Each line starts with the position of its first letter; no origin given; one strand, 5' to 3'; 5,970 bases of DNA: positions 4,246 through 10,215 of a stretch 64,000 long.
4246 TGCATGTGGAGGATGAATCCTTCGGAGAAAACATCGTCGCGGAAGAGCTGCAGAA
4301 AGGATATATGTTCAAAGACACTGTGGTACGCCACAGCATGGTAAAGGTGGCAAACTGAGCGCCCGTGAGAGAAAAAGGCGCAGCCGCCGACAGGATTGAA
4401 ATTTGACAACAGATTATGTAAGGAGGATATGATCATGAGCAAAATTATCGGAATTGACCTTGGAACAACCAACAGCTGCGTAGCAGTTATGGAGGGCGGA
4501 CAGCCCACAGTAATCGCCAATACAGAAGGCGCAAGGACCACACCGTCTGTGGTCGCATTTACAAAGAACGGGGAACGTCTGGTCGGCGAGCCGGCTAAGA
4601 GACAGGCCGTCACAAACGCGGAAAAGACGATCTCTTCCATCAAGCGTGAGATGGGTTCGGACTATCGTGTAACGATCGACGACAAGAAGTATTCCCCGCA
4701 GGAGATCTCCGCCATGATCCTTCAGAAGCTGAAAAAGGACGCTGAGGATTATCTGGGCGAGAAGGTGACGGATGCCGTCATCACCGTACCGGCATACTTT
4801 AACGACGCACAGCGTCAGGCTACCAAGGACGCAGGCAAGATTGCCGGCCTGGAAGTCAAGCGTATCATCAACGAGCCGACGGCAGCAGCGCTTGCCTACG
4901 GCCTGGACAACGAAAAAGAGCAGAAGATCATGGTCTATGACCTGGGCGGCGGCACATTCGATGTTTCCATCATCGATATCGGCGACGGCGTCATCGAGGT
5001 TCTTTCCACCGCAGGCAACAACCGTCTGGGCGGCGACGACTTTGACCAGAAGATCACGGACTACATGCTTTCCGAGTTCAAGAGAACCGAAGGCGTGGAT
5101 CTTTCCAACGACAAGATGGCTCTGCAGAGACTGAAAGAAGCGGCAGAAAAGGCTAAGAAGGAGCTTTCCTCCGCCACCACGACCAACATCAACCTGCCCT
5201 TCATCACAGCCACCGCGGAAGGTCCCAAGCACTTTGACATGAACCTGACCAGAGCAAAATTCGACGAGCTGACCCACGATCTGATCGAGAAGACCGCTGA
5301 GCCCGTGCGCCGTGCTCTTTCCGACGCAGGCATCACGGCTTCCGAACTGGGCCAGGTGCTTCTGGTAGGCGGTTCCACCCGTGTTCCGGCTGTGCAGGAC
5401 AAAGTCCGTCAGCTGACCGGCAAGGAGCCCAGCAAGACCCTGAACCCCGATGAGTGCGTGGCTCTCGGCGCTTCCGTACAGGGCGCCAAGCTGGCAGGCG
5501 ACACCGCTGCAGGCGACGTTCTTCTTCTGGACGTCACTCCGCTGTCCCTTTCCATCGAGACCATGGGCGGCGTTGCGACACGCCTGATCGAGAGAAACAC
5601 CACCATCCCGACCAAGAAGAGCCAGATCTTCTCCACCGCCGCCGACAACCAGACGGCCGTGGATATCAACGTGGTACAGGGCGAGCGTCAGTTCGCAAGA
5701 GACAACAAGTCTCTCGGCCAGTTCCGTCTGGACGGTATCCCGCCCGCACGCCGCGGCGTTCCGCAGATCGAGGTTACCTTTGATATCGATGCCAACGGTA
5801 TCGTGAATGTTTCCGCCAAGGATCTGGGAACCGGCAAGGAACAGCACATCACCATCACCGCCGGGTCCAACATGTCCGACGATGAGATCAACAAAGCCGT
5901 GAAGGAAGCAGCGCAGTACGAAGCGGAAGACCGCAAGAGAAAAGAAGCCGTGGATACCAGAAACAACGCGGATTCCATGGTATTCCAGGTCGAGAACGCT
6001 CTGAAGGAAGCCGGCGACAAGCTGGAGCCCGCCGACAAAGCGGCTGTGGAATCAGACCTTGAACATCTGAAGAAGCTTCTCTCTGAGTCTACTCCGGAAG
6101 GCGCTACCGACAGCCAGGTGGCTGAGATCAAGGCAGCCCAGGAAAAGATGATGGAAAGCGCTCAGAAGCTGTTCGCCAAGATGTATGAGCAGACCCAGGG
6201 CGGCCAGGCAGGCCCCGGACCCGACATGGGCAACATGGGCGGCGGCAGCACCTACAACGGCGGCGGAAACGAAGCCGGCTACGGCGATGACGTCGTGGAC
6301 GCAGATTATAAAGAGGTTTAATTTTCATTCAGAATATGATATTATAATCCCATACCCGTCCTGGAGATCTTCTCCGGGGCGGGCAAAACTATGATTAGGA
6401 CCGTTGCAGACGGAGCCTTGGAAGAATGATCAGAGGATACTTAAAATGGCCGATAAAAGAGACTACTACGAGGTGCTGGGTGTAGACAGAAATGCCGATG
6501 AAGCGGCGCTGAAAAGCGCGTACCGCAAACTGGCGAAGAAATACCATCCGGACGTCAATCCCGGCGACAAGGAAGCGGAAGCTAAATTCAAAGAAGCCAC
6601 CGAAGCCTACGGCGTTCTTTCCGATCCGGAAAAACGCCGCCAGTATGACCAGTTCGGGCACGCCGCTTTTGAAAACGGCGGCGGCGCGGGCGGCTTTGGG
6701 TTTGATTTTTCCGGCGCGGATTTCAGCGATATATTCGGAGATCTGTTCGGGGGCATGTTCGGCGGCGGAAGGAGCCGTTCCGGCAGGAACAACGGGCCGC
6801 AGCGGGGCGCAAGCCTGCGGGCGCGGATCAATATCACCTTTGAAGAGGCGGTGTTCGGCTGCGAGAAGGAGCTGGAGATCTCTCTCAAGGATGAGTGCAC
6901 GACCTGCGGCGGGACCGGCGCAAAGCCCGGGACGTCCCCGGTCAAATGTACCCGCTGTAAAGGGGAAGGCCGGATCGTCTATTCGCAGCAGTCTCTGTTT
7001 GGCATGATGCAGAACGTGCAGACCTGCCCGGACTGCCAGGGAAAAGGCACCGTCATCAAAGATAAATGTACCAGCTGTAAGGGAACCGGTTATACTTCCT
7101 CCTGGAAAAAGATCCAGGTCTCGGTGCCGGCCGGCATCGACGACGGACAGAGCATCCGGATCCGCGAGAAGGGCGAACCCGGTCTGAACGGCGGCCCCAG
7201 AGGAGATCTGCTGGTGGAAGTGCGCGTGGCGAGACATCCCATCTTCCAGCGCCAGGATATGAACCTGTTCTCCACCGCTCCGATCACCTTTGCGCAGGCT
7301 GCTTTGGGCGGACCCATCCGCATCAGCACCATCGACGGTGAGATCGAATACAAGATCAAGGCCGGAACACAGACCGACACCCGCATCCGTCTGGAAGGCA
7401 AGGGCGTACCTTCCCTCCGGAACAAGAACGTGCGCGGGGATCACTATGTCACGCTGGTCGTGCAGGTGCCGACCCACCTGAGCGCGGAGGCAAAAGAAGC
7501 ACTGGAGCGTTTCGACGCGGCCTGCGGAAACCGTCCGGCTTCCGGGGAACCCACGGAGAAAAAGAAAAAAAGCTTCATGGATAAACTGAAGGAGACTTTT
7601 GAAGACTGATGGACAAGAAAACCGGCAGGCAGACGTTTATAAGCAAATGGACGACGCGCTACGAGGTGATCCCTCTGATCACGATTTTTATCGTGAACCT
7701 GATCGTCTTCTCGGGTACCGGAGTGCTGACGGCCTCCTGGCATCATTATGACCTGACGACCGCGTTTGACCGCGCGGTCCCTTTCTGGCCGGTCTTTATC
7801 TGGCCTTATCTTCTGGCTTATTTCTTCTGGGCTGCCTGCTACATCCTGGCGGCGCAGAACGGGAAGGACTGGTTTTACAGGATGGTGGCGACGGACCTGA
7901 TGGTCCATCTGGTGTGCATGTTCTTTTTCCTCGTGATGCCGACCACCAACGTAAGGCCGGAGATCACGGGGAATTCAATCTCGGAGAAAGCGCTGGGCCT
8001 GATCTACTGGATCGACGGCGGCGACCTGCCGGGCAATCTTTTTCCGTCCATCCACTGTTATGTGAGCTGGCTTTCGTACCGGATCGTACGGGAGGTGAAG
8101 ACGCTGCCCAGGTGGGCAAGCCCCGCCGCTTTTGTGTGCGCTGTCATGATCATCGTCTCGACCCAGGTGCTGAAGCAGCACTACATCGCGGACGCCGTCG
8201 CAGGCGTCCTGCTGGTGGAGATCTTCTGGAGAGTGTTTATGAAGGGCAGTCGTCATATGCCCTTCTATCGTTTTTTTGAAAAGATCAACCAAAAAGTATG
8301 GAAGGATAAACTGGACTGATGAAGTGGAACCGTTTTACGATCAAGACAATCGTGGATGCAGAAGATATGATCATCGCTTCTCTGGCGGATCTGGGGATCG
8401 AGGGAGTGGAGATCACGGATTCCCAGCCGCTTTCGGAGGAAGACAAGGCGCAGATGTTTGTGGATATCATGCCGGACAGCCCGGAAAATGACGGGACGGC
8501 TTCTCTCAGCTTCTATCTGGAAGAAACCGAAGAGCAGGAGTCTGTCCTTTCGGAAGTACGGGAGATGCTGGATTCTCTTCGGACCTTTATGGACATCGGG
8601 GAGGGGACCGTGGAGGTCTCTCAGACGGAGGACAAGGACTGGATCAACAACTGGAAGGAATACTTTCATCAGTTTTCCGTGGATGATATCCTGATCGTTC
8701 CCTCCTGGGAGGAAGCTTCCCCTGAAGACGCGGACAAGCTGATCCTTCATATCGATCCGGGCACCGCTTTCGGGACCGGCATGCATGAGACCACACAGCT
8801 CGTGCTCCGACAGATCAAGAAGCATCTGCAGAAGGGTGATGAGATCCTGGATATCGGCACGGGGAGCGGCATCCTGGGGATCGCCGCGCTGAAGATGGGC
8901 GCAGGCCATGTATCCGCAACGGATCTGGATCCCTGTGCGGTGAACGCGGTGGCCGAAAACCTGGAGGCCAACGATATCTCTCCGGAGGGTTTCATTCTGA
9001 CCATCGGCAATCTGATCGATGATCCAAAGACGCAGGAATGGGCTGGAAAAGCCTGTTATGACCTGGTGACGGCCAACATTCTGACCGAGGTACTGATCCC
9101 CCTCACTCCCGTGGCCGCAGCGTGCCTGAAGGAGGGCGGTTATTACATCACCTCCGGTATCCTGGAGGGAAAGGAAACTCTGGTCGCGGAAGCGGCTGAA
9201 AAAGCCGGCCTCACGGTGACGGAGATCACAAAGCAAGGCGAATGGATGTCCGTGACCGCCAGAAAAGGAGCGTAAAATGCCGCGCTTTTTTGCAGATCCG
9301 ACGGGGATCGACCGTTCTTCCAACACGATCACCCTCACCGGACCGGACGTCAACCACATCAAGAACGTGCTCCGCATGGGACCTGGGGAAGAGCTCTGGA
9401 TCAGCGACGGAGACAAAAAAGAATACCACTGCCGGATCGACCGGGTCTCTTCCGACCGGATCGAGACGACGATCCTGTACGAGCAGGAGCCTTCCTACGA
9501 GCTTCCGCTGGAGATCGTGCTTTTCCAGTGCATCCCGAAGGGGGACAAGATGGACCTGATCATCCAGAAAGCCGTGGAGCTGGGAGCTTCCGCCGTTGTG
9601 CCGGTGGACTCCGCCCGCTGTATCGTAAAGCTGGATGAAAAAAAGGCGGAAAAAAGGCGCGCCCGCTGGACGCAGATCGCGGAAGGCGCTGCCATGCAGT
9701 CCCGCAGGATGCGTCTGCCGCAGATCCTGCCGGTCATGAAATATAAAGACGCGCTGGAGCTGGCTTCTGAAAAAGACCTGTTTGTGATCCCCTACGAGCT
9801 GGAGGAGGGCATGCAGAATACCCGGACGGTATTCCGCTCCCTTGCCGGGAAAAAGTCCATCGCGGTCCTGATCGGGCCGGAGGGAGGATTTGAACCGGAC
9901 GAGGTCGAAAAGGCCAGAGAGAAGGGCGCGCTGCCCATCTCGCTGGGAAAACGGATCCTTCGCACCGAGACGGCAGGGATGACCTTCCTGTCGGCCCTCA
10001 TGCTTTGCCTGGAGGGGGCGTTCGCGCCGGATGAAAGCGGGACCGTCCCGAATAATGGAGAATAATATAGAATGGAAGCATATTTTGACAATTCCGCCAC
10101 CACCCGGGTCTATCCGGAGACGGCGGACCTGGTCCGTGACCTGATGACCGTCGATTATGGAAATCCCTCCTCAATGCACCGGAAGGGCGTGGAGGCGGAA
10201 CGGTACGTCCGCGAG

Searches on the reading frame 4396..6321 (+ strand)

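Call 31: search_protein_families(library=pfam, proteins=[window:4396-6321:+], max_evalue=0.000001)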
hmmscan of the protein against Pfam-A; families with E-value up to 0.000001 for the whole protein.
window:4396-6321:+ (641 aa): 2 families
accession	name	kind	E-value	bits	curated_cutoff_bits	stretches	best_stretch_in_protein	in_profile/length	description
PF00012.26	HSP70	-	7.5e-247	820.8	20.6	2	92-597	101-598/599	Hsp70 protein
PF06723.19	MreB_Mbl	-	1.9e-22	80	27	1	16-360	2-316/327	MreB/Mbl protein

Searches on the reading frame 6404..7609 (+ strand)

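Call 31: search_protein_families(library=pfam, proteins=[window:6404-7609:+], max_evalue=0.000001)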
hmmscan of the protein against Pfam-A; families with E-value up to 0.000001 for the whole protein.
window:6404-7609:+ (401 aa): 3 families
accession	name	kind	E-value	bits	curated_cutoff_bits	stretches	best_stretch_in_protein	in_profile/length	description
PF01556.23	DnaJ_C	-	6.5e-49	166.3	26.6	1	139-356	2-152/152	DnaJ C terminal domain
PF00226.36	DnaJ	-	8.3e-28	96.7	27.8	1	20-82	1-63/63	DnaJ domain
PF00684.25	DnaJ_CXXCXGXG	-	4.4e-18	65.7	32.7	1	165-229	1-65/65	DnaJ central domain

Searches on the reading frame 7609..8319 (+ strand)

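Call 31: search_protein_families(library=pfam, proteins=[window:7609-8319:+], max_evalue=0.000001)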
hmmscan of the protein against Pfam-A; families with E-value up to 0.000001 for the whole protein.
window:7609-8319:+ (236 aa): 1 family
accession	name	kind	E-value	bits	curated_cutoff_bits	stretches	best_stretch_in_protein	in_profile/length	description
PF14378.12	PAP2_3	-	9.4e-07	29.3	27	0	65-206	34-187/190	PAP2 superfamily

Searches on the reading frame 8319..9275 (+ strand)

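Call 31: search_protein_families(library=pfam, proteins=[window:8319-9275:+], max_evalue=0.000001)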
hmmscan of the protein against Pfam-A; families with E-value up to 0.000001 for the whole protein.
window:8319-9275:+ (318 aa): 2 families
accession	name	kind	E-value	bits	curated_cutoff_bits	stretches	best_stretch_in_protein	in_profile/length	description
PF06325.19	PrmA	-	1.4e-75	255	22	1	2-316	1-295/296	Ribosomal protein L11 methyltransferase (PrmA)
PF05175.20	MTS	-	2e-08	34.5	23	1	154-222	15-82/170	Methyltransferase small domain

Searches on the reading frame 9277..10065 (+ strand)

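Call 31: search_protein_families(library=pfam, proteins=[window:9277-10065:+], max_evalue=0.000001)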
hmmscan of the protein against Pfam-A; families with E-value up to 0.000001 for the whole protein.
window:9277-10065:+ (262 aa): 2 families
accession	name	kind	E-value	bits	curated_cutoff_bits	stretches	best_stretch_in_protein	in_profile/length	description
PF04452.19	Methyltrans_RNA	-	9.4e-53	178.6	23.9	1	75-242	2-165/165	RNA methyltransferase domain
PF20260.4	PUA_4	-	3.6e-14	53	23.9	1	20-66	1-47/48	RNA methyltransferase PUA domain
